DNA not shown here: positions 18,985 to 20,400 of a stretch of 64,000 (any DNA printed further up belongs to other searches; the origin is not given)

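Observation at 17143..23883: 6.6-kb integrative island inserted in the 3' end of tRNA-Ala(GGC), delimited by a 62-bp direct repeat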

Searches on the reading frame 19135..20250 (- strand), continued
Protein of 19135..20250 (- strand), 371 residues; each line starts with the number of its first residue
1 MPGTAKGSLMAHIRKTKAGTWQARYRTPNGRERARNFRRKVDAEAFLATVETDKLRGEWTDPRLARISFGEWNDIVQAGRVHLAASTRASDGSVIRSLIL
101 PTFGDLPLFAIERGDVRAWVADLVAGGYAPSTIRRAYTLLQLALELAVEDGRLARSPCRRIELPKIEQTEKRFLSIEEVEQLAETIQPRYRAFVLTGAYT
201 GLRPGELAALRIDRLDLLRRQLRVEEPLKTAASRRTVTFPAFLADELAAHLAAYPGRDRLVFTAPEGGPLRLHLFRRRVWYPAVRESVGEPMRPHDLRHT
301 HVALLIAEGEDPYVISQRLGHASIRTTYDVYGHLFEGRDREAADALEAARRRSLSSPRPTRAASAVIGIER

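Call 46: search_solved_structures(query=window:19135-20223:-, max_evalue=0.001, show_alignments=2)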
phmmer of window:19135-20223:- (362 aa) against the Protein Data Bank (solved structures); distinct sequences matched with E-value up to 0.001: 13.
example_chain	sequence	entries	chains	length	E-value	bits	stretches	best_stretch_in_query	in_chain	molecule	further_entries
3nkh_A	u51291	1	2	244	1.4e-10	44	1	250-339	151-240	Integrase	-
5hxy_A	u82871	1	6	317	2.7e-09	39.7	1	156-332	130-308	Tyrosine recombinase XerA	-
9i5v_14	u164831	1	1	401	3.5e-08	36.1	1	106-340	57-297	Ribosome-associated translation inhibitor RaiA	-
4a8e_A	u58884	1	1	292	7.6e-08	35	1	146-324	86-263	PROBABLE TYROSINE RECOMBINASE XERC-LIKE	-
2kkp_A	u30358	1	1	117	8.1e-08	34.9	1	66-156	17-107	Phage integrase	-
1a0p_A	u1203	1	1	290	2.8e-07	33.1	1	97-331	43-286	SITE-SPECIFIC RECOMBINASE XERD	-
5jjv_A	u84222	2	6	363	3e-07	33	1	158-336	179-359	Tyrosine recombinase XerH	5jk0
6en0_A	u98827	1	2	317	1.2e-06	31.1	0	274-326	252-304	Int protein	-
6emy_A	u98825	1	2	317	1.2e-06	31.1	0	274-326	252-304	Int protein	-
6emz_A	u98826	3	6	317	3e-06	29.7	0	274-326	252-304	Int protein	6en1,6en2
2a3v_A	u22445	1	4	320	4e-06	29.3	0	255-327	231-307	site-specific recombinase IntI4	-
5vfz_A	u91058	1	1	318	7.8e-06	28.4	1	106-339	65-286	Gp33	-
5dcf_A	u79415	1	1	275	0.00055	22.3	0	251-331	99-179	Tyrosine recombinase XerD,DNA translocase FtsK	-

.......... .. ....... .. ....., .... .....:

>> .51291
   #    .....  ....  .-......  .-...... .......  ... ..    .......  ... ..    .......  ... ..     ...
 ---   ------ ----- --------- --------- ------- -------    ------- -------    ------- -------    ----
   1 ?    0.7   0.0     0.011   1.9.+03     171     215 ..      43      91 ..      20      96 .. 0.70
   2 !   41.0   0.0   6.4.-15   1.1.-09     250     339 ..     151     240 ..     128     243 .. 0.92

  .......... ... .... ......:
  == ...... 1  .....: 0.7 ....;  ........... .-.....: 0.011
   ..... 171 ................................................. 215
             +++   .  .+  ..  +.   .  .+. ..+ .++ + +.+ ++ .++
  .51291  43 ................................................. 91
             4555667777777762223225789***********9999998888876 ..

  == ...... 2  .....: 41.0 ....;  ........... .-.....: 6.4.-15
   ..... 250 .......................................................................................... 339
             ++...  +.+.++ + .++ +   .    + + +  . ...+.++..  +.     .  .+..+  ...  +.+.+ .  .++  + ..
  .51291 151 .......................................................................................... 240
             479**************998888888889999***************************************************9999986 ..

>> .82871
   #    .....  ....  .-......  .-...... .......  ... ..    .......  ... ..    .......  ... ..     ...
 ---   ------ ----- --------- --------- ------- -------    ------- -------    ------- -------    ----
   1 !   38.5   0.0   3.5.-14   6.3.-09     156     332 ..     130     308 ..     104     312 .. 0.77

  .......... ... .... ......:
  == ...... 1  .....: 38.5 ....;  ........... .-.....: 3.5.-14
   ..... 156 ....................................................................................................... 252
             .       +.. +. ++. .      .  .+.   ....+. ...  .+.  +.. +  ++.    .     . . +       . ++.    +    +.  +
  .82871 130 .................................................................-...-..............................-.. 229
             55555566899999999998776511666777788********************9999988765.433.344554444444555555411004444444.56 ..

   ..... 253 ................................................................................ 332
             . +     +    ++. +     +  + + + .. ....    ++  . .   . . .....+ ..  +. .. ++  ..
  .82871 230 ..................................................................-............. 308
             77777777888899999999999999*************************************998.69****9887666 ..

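Call 62: search_protein_families(library=phrogs, proteins=[L003:8379-9587:-, L003:7702-8283:-, L003:6365-7228:+, L003:5551-6306:-, L003:4900-5529:+, L003:4436-4765:-, L006:9020-9508:-, L006:8088-8966:-, L006:7533-7943:-, L006:6594-7478:-], max_evalue=0.01)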
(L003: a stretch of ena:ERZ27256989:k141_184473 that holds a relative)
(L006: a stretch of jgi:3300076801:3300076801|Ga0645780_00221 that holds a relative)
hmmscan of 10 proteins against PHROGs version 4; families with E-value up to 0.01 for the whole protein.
L003:8379-9587:- (402 aa): 0 families

L003:7702-8283:- (193 aa): 0 families

L003:6365-7228:+ (287 aa): 0 families

L003:5551-6306:- (251 aa): 0 families

L003:4900-5529:+ (209 aa): 0 families

L003:4436-4765:- (109 aa): 0 families

L006:9020-9508:- (162 aa): 0 families

L006:8088-8966:- (292 aa): 0 families

L006:7533-7943:- (136 aa): 0 families

L006:6594-7478:- (294 aa): 0 families

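Call 63: find_related_loci(query=window:19135-20223:-, collection=metagenome_contigs, flank=10000)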
Query window:19135-20223:- (362 aa) in metagenome_contigs; peptide patterns used: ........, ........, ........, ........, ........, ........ (x = any residue, [..] = any of these).
327 stretches matched a pattern; 158 encode a relative of the query (tblastn E <= 1e-3); the best 80 are kept; 80 distinct loci.
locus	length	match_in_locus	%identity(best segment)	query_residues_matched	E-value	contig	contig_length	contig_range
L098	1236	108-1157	82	1-349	0e+0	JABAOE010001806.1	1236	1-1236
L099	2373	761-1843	86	1-361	0e+0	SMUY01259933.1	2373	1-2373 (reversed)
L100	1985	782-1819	83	1-346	0e+0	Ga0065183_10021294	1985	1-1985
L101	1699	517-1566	82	1-349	0e+0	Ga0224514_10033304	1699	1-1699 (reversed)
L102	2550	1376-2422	81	1-349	0e+0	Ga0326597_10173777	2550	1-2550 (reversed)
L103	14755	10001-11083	83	1-361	3e-177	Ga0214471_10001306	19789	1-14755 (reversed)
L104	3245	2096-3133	84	1-346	0e+0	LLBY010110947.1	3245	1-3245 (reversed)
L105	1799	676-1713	84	1-346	0e+0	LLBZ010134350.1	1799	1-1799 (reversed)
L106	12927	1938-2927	83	1-330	6e-174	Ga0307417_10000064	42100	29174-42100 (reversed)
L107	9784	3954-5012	81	1-352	5e-172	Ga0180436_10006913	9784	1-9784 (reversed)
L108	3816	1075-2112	79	1-347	6e-176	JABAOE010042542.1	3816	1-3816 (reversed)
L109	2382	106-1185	77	1-360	2e-180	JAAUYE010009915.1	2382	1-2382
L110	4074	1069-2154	79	1-362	2e-170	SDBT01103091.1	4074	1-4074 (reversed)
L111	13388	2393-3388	72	16-347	4e-158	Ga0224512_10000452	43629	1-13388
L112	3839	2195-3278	79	1-361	7e-161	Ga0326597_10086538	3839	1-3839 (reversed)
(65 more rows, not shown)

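Call 69: search_dna_similar(query=window:19135-20223:-, collection=phages, mode=protein, max_rows=12)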
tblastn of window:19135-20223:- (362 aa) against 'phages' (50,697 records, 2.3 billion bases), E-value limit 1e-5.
Records with a match: 1337; places in all: 1339; records where one place covers at least 80% of the query: 765.
Best place of each record, by identity: <60% 1337.
By first word of the organism name: Mycobacterium 662; Gordonia 194; Streptococcus 70; Paenibacillus 52; Arthrobacter 47; Staphylococcus 45; Helicobacter 31; Corynebacterium 29; Bacteriophage 27; Bacillus 25; and 43 more.
By host as written in the record: Mycobacterium smegmatis mc2 155 455; Gordonia terrae 3612 162; Mycobacterium smegmatis mc#155 97; - 65; Mycobacterium smegmatis mc2155 22; Staphylococcus aureus 20; Helicobacter pylori 20; Paenibacillus larvae 18; and 264 more.
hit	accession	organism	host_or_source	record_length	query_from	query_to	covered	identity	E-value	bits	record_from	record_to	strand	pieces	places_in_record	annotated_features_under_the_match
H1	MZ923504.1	Microcystis phage MinS1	Microcystis aeruginosa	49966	1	325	90%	35.0%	4e-23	106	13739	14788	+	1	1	site-specific integrase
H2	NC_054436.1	Gordonia phage Schmidt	Gordonia terrae 3612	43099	12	327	87%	35.8%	1e-38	152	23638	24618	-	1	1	32: integrase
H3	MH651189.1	Gordonia phage Schmidt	Gordonia terrae 3612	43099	12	327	87%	35.8%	1e-38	152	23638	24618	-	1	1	32: integrase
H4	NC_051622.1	Mycobacterium phage MarkPhew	Mycobacterium smegmatis mc2 155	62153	5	325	89%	33.3%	5e-28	121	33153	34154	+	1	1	44: integrase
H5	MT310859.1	Mycobacterium phage MarkPhew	Mycobacterium smegmatis mc2 155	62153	5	325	89%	33.3%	5e-28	121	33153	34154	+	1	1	44: tyrosine integrase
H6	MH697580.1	Gordonia phage Catfish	Gordonia terrae 3612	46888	9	328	88%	33.4%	3e-20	98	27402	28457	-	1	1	37: integrase | 38: membrane protein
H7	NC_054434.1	Gordonia phage Catfish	Gordonia terrae 3612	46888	9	328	88%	33.4%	3e-20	98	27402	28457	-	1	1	37: integrase | 38: membrane protein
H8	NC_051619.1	Mycobacterium phage KiSi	Mycobacterium smegmatis mc2 155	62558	5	325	89%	33.0%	2e-27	119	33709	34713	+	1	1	45: integrase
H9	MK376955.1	Mycobacterium phage KiSi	Mycobacterium smegmatis mc2 155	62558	5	325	89%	33.0%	2e-27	119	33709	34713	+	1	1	45: tyrosine integrase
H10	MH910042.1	Mycobacterium phage Scarlett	Mycobacterium smegmatis mc2 155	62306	2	325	90%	32.7%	1e-27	119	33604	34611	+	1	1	45: tyrosine integrase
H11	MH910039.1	Mycobacterium phage Oscar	Mycobacterium smegmatis mc2 155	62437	2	325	90%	32.7%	2e-27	119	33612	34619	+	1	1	45: tyrosine integrase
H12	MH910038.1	Mycobacterium phage LeMond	Mycobacterium smegmatis mc2 155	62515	5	325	89%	32.7%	9e-28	120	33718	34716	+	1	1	45: tyrosine integrase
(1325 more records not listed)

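Call 70: search_dna_similar(query=window:19135-20223:-, collection=plasmids, mode=protein, max_rows=12)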
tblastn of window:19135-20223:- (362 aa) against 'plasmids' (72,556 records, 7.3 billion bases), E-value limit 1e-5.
Records with a match: 163; places in all: 178; records where one place covers at least 80% of the query: 66.
Best place of each record, by identity: <60% 163.
By first word of the organism name: Bacillus 46; Lactococcus 24; Streptomyces 20; Paenarthrobacter 5; Pseudochrobactrum 4; Rhodococcus 3; Vibrio 3; Clostridioides 3; Pediococcus 3; Tsukamurella 2; and 40 more.
By predicted mobility (MOB-suite, as given by PLSDB): non-mobilizable 118; mobilizable 36; conjugative 9.
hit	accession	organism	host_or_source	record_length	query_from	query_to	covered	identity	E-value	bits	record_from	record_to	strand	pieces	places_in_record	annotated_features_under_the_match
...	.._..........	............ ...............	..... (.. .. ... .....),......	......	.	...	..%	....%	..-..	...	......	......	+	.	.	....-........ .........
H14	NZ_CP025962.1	Rhodococcus qingshengii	cell culture,soil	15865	5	326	89%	32.5%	1e-37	150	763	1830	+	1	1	site-specific integrase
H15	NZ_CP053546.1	Paenarthrobacter sp. YJN-5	cell culture,soil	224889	11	326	87%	30.9%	4e-27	120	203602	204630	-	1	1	site-specific integrase | hypothetical protein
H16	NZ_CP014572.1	Arthrobacter sp. D5-1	cell culture,Soil cores containing ...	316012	11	326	87%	30.9%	4e-27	120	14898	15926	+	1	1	site-specific integrase | hypothetical protein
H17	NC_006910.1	Micromonospora rosaria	-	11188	4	315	86%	31.1%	4e-27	120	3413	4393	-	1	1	site-specific integrase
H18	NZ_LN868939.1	Nocardia farcinica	not known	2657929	4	314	86%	31.2%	4e-29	125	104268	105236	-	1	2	none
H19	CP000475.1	Paenarthrobacter aurescens TC1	-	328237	4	314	86%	31.1%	6e-21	101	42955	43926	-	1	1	Integrase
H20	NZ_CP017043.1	Selenomonas sp. oral taxon 920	Homo sapiens,pure culture,Periodontal ...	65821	5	326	89%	28.6%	1e-21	103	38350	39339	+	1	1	site-specific integrase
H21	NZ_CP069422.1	Aristaeella lactis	Bos taurus,Bovine rumen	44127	11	328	88%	28.9%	2e-13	79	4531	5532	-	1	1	site-specific integrase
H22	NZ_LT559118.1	Nonomuraea gerenzanensis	-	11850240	2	328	90%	28.0%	4e-18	93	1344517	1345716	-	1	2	none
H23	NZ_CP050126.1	Rhodococcus erythropolis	pure culture,petroleum-contaminated soil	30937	1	325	90%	28.1%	3e-18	94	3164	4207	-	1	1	site-specific integrase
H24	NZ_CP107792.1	Streptomyces sp. NBC_00562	-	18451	12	326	87%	28.8%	2e-23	109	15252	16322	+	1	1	site-specific integrase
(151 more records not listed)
